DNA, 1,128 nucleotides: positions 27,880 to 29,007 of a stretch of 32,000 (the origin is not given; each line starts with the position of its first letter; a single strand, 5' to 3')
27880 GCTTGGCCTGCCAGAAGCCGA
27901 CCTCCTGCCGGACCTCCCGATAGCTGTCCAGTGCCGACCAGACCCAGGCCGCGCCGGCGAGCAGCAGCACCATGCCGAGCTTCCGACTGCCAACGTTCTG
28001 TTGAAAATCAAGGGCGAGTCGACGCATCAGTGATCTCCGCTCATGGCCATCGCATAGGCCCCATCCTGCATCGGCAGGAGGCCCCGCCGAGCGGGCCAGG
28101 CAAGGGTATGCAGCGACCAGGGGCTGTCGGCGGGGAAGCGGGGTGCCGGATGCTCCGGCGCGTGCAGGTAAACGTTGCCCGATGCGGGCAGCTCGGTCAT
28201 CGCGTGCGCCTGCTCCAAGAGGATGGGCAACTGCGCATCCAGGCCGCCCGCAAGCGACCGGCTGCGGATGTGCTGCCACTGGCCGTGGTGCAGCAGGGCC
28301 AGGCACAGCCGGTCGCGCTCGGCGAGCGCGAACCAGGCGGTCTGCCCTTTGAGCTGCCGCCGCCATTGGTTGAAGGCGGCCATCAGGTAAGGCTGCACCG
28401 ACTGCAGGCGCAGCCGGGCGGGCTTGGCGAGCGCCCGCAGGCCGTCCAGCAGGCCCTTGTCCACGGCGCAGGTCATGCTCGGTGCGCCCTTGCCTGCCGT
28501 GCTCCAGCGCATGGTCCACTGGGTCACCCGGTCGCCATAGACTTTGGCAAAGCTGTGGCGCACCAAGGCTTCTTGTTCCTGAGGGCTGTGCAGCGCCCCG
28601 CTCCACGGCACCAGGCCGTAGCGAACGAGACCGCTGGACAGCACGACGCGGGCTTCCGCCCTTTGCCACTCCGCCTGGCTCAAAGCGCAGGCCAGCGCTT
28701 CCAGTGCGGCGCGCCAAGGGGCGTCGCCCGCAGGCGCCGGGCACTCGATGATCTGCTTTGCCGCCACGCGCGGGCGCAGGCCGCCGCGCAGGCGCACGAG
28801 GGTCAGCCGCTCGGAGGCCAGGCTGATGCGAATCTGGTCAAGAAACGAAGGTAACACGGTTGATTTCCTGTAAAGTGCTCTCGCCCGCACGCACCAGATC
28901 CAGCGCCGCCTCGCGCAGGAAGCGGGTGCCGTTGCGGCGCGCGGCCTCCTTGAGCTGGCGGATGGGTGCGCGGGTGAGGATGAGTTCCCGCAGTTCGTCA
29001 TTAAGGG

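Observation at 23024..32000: Gap-free 11-gene operon encoding a non-canonical type IV filament (T2SS/T4P-hybrid) machine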

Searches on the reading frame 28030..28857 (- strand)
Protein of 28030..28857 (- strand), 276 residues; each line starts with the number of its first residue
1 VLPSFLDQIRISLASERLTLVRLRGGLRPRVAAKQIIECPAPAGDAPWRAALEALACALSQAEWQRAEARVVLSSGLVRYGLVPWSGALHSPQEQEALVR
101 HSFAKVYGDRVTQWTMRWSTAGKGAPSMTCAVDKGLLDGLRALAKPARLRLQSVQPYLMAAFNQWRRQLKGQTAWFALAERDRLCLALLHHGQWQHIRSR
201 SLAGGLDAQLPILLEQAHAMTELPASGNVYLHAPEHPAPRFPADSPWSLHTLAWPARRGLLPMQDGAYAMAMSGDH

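Call 8: search_protein_families(library=pfam, proteins=[window:28030-28857:-], max_evalue=0.01)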
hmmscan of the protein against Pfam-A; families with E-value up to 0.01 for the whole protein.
window:28030-28857:- (276 aa): 0 families

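Call 9: search_protein_families(library=ncbifam, proteins=[window:28030-28857:-], max_evalue=0.01)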
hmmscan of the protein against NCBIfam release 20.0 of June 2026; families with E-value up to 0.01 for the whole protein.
window:28030-28857:- (276 aa): 0 families
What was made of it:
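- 28027..28857 (-): Soluble actin-fold protein (276 aa), PilM/cytoplasmic-GspL-like. GTG start lies 20 nt inside gspE. No Pfam or NCBIfam hit (calls 8, 9).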

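Call 16: find_homologous_proteins(query=window:28030-28857:-, max_evalue=0.001)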
Query window:28030-28857:- (276 aa): 30 proteins with E <= 0.001 among 8000 candidates.
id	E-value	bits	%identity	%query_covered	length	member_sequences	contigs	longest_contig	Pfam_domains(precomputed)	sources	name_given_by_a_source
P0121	2.2e-179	613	100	100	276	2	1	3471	-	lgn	-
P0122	2.6e-74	268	50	100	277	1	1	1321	-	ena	-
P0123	2.8e-68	248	47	100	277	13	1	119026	-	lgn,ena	-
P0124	3.6e-68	248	48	97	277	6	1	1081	-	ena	-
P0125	5.3e-61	225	44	99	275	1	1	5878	-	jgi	jgi:hypothetical protein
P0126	1.7e-57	213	43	96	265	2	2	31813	-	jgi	jgi:hypothetical protein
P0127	2.4e-55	206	43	99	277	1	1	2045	-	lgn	-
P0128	1.2e-47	181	39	98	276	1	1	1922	-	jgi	jgi:hypothetical protein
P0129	1.1e-45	174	37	99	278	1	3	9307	-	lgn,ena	-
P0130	2.9e-43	166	39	96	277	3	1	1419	-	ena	-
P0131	1.7e-37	148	38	90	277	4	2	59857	-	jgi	-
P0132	6.6e-37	146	37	98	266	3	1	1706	-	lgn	-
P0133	2.7e-34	137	39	79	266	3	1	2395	-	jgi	-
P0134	1.9e-31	128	45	59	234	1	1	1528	-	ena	-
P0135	3.5e-30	124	43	61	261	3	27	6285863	-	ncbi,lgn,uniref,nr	ncbi:hypothetical protein [Metapseudomonas resinovorans]|uniref:Uncharacterized protein n=1 Tax=Meta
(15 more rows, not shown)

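Call 23: find_encoding_contigs(protein=P0135, flank=10000, max_places=2)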
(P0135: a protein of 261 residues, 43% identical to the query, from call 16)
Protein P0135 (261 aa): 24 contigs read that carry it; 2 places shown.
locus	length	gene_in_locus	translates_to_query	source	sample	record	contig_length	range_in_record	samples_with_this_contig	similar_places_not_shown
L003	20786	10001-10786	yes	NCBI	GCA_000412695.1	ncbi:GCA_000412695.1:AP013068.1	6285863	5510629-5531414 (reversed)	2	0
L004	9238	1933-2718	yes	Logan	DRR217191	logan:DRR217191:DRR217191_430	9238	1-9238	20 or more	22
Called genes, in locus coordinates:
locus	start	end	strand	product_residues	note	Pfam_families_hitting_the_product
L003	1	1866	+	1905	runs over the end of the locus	-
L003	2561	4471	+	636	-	PF22494:choice_anch_I (faint), PF10282:Lactonase (faint), PF21783:YNCE, PF23414:Beta-prop_EML_2 (faint), PF25174:Beta-prop_THOC3, PF02239:Cytochrom_D1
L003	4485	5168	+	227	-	PF02630:SCO1-SenC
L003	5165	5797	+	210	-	PF02630:SCO1-SenC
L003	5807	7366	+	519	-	PF13433:Peripla_BP_5 (weak), PF13458:Peripla_BP_6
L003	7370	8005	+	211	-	PF13623:SurA_N_2, PF13624:SurA_N_3, PF09312:SurA_N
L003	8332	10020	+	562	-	PF05157:MshEN (weak), PF00437:T2SSE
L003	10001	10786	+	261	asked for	-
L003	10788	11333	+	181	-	-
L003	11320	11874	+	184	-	PF10741:T2SSM_b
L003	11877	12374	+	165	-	-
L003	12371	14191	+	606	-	PF07660:STN, PF03958:Secretin_N, PF00263:Secretin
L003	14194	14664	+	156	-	PF07963:N_methyl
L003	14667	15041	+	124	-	PF07963:N_methyl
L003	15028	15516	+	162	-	-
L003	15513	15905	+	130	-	PF10627:CsgE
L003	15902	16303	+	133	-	PF10614:CsgF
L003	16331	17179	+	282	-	PF03783:CsgG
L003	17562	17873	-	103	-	-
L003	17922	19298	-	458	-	-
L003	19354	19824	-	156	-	-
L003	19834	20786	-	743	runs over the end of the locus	PF17803:Cadherin_4, PF17892:Cadherin_5, PF17963:Big_9, PF17803:Cadherin_4, PF17892:Cadherin_5, PF17963:Big_9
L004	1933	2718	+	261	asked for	-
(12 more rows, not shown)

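Call 26: predict_structure(alignment_id=A1)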
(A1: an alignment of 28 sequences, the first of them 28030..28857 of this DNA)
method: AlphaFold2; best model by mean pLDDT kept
length: 276 residues; sequences in the alignment: 28
mean_pLDDT: 93.8   pTM: 0.91
mean pLDDT of the five models: 93.8, 93.2, 92.9, 92.8, 92.7
residues with pLDDT >= 90: 244; 70-90: 27; 50-70: 5; < 50: 0
segments of 3 or more residues with pLDDT < 50: none
pLDDT, mean of each block of 10 residues (from residue 1): 80 97 93 97 93 98 97 97 92 93 95 93 91 98 98 97 94 97 96 94 94 95 90 95 95 89 90 84
secondary structure, 60 per line:
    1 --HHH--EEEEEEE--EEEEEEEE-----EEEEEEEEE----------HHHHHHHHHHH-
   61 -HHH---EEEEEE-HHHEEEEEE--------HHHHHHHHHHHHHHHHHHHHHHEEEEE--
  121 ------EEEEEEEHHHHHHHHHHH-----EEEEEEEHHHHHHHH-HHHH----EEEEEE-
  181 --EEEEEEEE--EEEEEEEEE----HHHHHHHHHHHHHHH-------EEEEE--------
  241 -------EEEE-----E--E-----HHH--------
elements in order: E8-14 E17-24 E30-38 H49-59 E68-73 E78-83 H92-113 E114-118 E127-133 H134-144 E150-156 H157-164 H166-169 E174-179 E183-190 E193-201 H206-220 E228-232 E248-251
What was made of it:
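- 28027..28857 (-): AF2 pLDDT 93.8 (call 26).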

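Call 28: search_protein_representatives(alignment_id=A1)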
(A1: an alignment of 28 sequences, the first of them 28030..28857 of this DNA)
Query: 28 sequences, 275 profile positions. Proteins with E-value up to 0.001 (for the whole library): 3728; up to 1e-10: 2680; up to 1e-30: 1325. The best 150 are listed.
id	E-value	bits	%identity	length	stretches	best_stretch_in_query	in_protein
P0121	1.1e-105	369.5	-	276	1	1-275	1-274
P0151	3.5e-99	348.2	-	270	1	1-274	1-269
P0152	1.0e-98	346.6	-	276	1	1-274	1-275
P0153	3.2e-98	345.0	-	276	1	1-274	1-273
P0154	1.5e-96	339.6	-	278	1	1-275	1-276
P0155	1.4e-94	333.1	-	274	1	9-275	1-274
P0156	1.7e-93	329.5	-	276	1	1-272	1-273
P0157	9.3e-93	327.1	-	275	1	1-274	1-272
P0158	6.9e-92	324.3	-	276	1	1-275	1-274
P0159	8.9e-92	323.9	-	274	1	1-273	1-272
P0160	2.7e-90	319.0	-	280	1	1-275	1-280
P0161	2.8e-90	319.0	-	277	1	1-274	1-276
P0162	4.1e-90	318.5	-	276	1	1-274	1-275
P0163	1.1e-89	317.0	-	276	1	1-274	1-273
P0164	1.6e-89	316.5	-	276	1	1-274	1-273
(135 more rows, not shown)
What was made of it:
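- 28027..28857 (-): The family has 3728 representatives at 50 % identity (call 28).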

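Call 29: fold_search(model_id=the predicted structure, library=pdb)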
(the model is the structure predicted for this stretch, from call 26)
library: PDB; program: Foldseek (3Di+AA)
matches with E <= 10: 1594; with E <= 0.001: 121
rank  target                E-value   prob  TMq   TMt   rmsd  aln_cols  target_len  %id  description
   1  5eq6_B                1.3e-13  1.00  0.52  0.43   9.4       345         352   15  Pseudomonas aeruginosa PilM bound to AMP-PNP (released 2016-04-27)
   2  5eoy_A                1.4e-13  1.00  0.54  0.44   9.0       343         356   15  Pseudomonas aeruginosa SeMet-PilM bound to ADP (released 2016-04-27)
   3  5eox_B                1.8e-13  1.00  0.54  0.45   9.0       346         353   15  Pseudomonas aeruginosa PilM bound to ADP (released 2016-04-27)
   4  5eox_A                4.0e-13  1.00  0.53  0.44   9.1       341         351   15  Pseudomonas aeruginosa PilM bound to ADP (released 2016-04-27)
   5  5eoy_B                1.0e-12  1.00  0.52  0.44   7.7       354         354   14  Pseudomonas aeruginosa SeMet-PilM bound to ADP (released 2016-04-27)
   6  5eou_B                1.2e-12  1.00  0.60  0.50   8.3       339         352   15  Pseudomonas aeruginosa PilM:PilN1-12 bound to ATP (released 2016-04-27)
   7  5eq6_A                1.4e-12  1.00  0.54  0.45   8.9       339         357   15  Pseudomonas aeruginosa PilM bound to AMP-PNP (released 2016-04-27)
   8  1yf5                  5.8e-12  1.00  0.60  0.68   5.1       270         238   12  Cyto-Epsl: The Cytoplasmic Domain Of Epsl, An Inner Membrane Component Of The Type II Secretion System Of Vibrio Cholera (released 2005-05-03)
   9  5eou_A                1.3e-11  1.00  0.56  0.48   8.6       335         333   15  Pseudomonas aeruginosa PilM:PilN1-12 bound to ATP (released 2016-04-27)
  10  3hrg                  1.6e-11  1.00  0.54  0.57   4.7       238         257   10  Crystal structure of Bacteroides thetaiotaomicron BT_3980, protein with actin-like ATPase fold and unknown function (NP_ (released 2009-06-23)
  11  2ych_A                4.8e-11  1.00  0.54  0.46   5.7       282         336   17  PilM-PilN type IV pilus biogenesis complex (released 2011-05-11)
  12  3jc8_Ma               4.5e-10  1.00  0.62  0.50   6.1       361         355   12  Architectural model of the type IVa pilus machine in a piliated state (released 2016-03-16)
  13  4pht_Y                7.3e-10  1.00  0.54  0.64   5.5       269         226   13  ATPase GspE in complex with the cytoplasmic domain of GspL from the Vibrio vulnificus type II Secretion system (released 2014-11-26)
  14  1w97                  7.3e-10  1.00  0.55  0.64   5.3       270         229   13  cyto-EpsL: the cytoplasmic domain of EpsL, an inner membrane component of the type II secretion system of Vibrio cholera (released 2004-11-30)
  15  5tkw                  9.9e-10  1.00  0.49  0.56   7.8       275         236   14  1.35 Angstrom Resolution Crystal Structure of a Pullulanase-specific Type II Secretion System Integral Cytoplasmic Membr (released 2016-10-19)
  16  4pht_X                2.2e-09  1.00  0.52  0.61   5.8       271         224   12  ATPase GspE in complex with the cytoplasmic domain of GspL from the Vibrio vulnificus type II Secretion system (released 2014-11-26)
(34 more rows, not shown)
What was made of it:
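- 28027..28857 (-): Foldseek: PilM 1.3e-13, cyto-EpsL TMt 0.68, GspE-GspL complex 4pht (call 29).
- On Type IVa pilus: The M fold matches PilM (call 29).
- M has a PilM/cyto-GspL fold (calls 26, 29).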

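Call 30: find_related_loci(query=A2, collection=genome_contigs, flank=10000)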
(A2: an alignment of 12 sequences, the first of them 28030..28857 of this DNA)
Query A2 (276 aa) in genome_contigs; peptide patterns used: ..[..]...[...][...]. (x = any residue, [..] = any of these).
310 stretches matched a pattern; 301 encode a relative of the query (tblastn E <= 1e-3); the best 80 are kept; 80 distinct loci.
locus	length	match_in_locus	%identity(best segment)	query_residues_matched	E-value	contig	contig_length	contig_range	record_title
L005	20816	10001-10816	43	4-273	2e-62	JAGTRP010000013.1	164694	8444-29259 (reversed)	MAG: Rhodocyclaceae bacterium isolate CTSoil_117 scaffold_32, whole genome shotgun sequence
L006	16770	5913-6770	39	1-274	3e-56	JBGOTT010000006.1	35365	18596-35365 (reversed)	MAG: Gammaproteobacteria bacterium isolate OBJ_0618_7090110_156 k141_5766081_length_35365_cov_16.4494, whole genome shot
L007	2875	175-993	39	3-274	6e-54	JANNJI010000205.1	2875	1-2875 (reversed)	MAG: Gammaproteobacteria bacterium isolate SOY_40_concoct_13 SOY_40_k141_2218064, whole genome shotgun sequence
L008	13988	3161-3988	38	3-274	6e-53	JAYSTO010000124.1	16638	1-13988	MAG: Gammaproteobacteria bacterium isolate GFS_12468 GFS_12468_123, whole genome shotgun sequence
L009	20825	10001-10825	39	7-274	2e-50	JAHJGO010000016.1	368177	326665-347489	MAG: Gammaproteobacteria bacterium isolate Modern_marine_glass_biofilm.mb.74 Modern_marine_glas.mb.74_k141_714380, whole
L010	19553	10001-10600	43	3-203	9e-50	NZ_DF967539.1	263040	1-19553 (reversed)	Sulfuricella sp. T08, whole genome shotgun sequence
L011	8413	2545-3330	37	7-268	1e-48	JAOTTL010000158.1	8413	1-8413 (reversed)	MAG: Betaproteobacteria bacterium isolate 13_July_SF_Bin19 13_July_SF_Bin19_scaffold_3743_c1, whole genome shotgun seque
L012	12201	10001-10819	36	8-274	1e-48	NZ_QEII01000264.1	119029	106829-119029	Rhodoferax ferrireducens isolate OTU1 NODE_7130295_length_119029_cov_53.0981, whole genome shotgun sequence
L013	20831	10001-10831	38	1-275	3e-48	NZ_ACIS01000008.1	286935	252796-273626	Pseudogulbenkiania ferrooxidans 2002 ctg21, whole genome shotgun sequence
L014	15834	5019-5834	37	7-274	2e-48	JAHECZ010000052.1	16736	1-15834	MAG: Gammaproteobacteria bacterium isolate Ww184 NODE_6705_length_16736_cov_7.477641, whole genome shotgun sequence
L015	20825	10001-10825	39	3-270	7e-48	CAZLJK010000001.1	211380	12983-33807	MAG TPA_asm: uncultured Sulfuricella sp. isolate SRP062349_co5_237 genome assembly, contig: NODE_2_length_211380_cov_50.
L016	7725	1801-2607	40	3-274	1e-47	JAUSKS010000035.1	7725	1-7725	MAG: Gallionellaceae bacterium isolate E14_metabat.bin.70 E14_k141_716842, whole genome shotgun sequence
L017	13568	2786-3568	40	6-272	6e-47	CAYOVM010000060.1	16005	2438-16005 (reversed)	MAG TPA_asm: uncultured Enterobacteriaceae bacterium isolate SRP150892_co2_9 genome assembly, contig: NODE_5194_length_1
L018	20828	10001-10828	33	4-272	2e-46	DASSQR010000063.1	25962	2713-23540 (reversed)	MAG TPA_asm: Gallionella sp. isolate SMAG_U468 k141_2423882, whole genome shotgun sequence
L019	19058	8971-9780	37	7-275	9e-46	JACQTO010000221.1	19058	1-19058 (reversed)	MAG: Betaproteobacteria bacterium isolate NC_groundwater_1413_Ag_S-0.65um_62_47 S_p65_S5_coassembly_k141_4770450, whole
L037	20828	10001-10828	32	4-274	7e-41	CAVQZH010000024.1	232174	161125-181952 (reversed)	MAG: uncultured proteobacterium isolate MFD06526.bin.2.101 genome assembly, contig: contig_4731, whole genome shotgun se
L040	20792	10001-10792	35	7-274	4e-40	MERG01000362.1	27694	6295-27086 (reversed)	MAG: Betaproteobacteria bacterium RIFCSPLOWO2_12_FULL_62_13 rifcsplowo2_12_scaffold_5261, whole genome shotgun sequence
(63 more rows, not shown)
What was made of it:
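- Tried and rejected: A 12-sequence subset worked (call 30).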

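Call 69: search_protein_families(library=pfam, alignment_id=A7, max_evalue=0.00001)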
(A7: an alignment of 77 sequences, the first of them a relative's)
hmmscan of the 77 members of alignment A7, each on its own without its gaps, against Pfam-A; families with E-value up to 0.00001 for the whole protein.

A. member 1, L009:2789-3466:- (226 aa): 0 families

B. families by the number of members that match (of 77 scanned): 63 families (the first 25 are shown)
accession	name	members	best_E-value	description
PF00072.30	Response_reg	6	3.7e-29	Response regulator receiver domain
PF02518.31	HATPase_c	6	1.1e-27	Histidine kinase-, DNA gyrase B-, and HSP90-like ATPase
PF07730.19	HisKA_3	5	4.4e-16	Histidine kinase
PF02321.23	OEP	3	2.9e-40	Outer membrane efflux protein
PF01464.25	SLT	3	6.3e-30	Transglycosylase SLT domain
PF02630.20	SCO1-SenC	3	5e-24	SCO1/SenC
PF00196.25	GerE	3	1.4e-19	Bacterial regulatory proteins, luxR family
PF16930.11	Porin_5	2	7.2e-153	Putative porin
PF03466.25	LysR_substrate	2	6.1e-41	LysR substrate binding domain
PF00005.33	ABC_tran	2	2.5e-25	ABC transporter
PF00664.28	ABC_membrane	2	8.3e-16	ABC transporter transmembrane region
PF00578.27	AhpC-TSA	2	3e-12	AhpC/TSA family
PF00126.33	HTH_1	2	1.1e-11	Bacterial regulatory helix-turn-helix protein, lysR family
PF08448.16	PAS_4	2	6.4e-10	PAS fold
PF00034.26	Cytochrom_C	2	1.4e-07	Cytochrome c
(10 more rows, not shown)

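Call 71: search_protein_families(library=pfam, alignment_id=A8, max_evalue=0.00001)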
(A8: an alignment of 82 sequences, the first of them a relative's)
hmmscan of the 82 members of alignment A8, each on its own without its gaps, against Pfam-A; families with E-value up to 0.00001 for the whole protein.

A. member 1, L006:11839-12837:- (333 aa): 2 families
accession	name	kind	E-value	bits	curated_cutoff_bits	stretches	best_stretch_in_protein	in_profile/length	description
PF01380.27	SIS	-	2.3e-32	112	25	1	52-181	4-131/131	SIS domain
PF00571.33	CBS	-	4.3e-20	72.2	24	2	277-330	1-54/57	CBS domain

B. families by the number of members that match (of 82 scanned): 73 families (the first 25 are shown)
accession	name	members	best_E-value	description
PF00072.30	Response_reg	15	1.8e-42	Response regulator receiver domain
PF00196.25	GerE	10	8.2e-19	Bacterial regulatory proteins, luxR family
PF07730.19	HisKA_3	8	1.5e-14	Histidine kinase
PF01464.25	SLT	5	7.7e-30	Transglycosylase SLT domain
PF02518.31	HATPase_c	4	2.3e-24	Histidine kinase-, DNA gyrase B-, and HSP90-like ATPase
PF13372.12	Alginate_exp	2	1.2e-118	Alginate export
PF13531.11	SBP_bac_11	2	1.4e-40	Bacterial extracellular solute-binding protein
PF17963.7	Big_9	2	1.3e-23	Bacterial Ig domain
PF16537.11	T2SSB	2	6.8e-17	Type II secretion system protein B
PF17892.7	Cadherin_5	2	7.8e-17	Cadherin-like domain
PF01547.30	SBP_bac_1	2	2.9e-14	Bacterial extracellular solute-binding protein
PF08448.16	PAS_4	2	5.4e-14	PAS fold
PF13191.12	AAA_16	2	1.3e-12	AAA ATPase domain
PF00989.32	PAS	2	1.7e-10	PAS fold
PF08281.18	Sigma70_r4_2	2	6.3e-07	Sigma-70, region 4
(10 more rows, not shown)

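Call 88: search_protein_families(library=pfam, proteins=[L003:1-1863:+, L015:1450-3702:+, L015:4425-6062:+, L015:6072-6554:+, L037:3878-5629:+, L037:5673-6563:+, L040:1925-3277:+, L040:5123-5566:+, L015:765-1430:+, L015:4-870:+], max_evalue=0.001)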
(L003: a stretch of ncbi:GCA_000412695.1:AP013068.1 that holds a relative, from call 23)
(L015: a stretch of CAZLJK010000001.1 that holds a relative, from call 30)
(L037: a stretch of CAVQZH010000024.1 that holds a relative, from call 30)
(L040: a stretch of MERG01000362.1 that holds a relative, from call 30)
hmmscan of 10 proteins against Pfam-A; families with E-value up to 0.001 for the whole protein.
L003:1-1863:+ (621 aa): 0 families

L015:1450-3702:+ (751 aa): 5 families
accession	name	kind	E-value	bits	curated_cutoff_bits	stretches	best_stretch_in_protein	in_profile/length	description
PF00082.27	Peptidase_S8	-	2.7e-44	152.1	21.8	1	171-442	2-288/288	Subtilase family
PF17963.7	Big_9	-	1e-29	103.7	23.6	2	645-748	1-88/89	Bacterial Ig domain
PF17892.7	Cadherin_5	-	4.3e-23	81.4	26.5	2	549-642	1-97/98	Cadherin-like domain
PF17803.7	Cadherin_4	-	3.4e-22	79.2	25.1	2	547-611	8-71/71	Bacterial cadherin-like domain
PF05345.18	He_PIG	-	6.9e-11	42.9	24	1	461-545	2-95/96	Putative Ig domain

L015:4425-6062:+ (546 aa): 2 families
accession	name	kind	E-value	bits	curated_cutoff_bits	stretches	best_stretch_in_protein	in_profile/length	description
PF00034.26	Cytochrom_C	-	3.5e-06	28.7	21.3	1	65-160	9-90/90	Cytochrome c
PF13458.12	Peripla_BP_6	-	0.00035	20.8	31.7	0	245-356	62-168/343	Periplasmic binding protein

L015:6072-6554:+ (161 aa): 0 families

L037:3878-5629:+ (584 aa): 1 family
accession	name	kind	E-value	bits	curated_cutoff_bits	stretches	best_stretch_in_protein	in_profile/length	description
PF00034.26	Cytochrom_C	-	1.4e-07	33.1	21.3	1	52-153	9-90/90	Cytochrome c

L037:5673-6563:+ (297 aa): 3 families
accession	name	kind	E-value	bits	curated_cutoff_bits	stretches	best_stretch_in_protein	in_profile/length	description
PF02630.20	SCO1-SenC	-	9.7e-21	74.6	22.8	1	143-250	5-108/134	SCO1/SenC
PF00578.27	AhpC-TSA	-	1.8e-09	38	26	1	138-261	4-114/124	AhpC/TSA family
PF08534.16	Redoxin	-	2.7e-05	24.4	26.6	1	138-252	5-109/148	Redoxin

L040:1925-3277:+ (451 aa): 0 families

L040:5123-5566:+ (148 aa): 0 families

L015:765-1430:+ (222 aa): 0 families

L015:4-870:+ (289 aa): 0 families
